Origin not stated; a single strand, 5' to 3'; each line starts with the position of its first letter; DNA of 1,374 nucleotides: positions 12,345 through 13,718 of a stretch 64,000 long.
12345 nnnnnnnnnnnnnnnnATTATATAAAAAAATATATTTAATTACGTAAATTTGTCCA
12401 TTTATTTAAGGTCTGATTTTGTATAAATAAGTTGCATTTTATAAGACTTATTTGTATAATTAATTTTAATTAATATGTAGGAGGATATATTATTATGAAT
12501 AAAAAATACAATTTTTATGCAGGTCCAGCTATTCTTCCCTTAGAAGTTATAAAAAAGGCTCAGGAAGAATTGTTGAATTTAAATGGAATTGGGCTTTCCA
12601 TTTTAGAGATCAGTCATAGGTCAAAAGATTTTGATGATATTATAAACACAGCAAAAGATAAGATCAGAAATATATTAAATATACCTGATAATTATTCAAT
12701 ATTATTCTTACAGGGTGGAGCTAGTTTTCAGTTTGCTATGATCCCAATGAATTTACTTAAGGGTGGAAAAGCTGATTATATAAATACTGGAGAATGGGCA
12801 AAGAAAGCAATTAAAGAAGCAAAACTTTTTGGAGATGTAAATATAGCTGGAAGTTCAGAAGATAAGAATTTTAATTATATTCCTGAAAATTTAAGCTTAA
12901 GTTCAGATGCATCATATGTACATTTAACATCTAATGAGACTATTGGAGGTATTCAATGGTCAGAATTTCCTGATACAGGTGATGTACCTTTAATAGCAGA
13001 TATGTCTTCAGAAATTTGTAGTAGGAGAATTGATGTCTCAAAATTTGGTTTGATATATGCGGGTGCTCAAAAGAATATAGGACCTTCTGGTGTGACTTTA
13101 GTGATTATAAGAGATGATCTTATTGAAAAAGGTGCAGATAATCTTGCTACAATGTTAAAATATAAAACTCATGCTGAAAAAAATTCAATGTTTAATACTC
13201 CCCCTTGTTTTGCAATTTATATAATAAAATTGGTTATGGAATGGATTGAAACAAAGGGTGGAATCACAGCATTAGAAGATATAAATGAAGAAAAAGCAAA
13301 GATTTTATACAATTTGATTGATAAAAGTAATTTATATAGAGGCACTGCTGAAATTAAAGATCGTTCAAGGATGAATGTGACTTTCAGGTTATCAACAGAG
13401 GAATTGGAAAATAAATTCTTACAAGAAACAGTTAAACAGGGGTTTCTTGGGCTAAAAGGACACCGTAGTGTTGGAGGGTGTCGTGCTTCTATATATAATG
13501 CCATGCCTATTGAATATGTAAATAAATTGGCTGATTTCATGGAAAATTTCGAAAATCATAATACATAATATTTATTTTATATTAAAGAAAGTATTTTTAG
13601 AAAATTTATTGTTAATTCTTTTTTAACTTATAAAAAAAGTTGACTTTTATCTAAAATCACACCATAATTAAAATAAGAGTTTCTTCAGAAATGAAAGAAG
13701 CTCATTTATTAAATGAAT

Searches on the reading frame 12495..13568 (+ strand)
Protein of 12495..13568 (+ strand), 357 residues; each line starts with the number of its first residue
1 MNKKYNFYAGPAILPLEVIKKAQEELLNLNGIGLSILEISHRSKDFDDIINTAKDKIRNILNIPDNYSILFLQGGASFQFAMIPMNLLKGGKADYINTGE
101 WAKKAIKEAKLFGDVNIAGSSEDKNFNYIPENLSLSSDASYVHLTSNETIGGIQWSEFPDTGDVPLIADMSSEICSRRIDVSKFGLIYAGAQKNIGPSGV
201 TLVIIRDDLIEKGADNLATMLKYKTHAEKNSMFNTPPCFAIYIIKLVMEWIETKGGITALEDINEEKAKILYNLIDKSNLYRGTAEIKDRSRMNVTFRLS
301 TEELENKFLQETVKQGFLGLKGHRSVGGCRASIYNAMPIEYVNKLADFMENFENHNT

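Call 84: search_protein_families(library=ncbifam, proteins=[window:12495-13568:+], max_evalue=1e-10)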
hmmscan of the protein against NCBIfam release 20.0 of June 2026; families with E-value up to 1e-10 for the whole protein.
window:12495-13568:+ (357 aa): 4 families
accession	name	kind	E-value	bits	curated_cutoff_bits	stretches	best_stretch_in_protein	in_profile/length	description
NF003764.0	PRK05355.1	equivalog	4.4e-162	539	253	1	1-356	1-356/357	3-phosphoserine/phosphohydroxythreonine transaminase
TIGR01364.1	serC_1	equivalog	1.3e-155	517.8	443.6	1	4-355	1-357/358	phosphoserine transaminase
NF009112.0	PRK12462.1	equivalog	1.8e-124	415.3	563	1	3-356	5-364/365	phosphoserine transaminase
TIGR01366.1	serC_3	equivalog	9.4e-11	41.5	401.65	0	23-279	16-281/361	phosphoserine transaminase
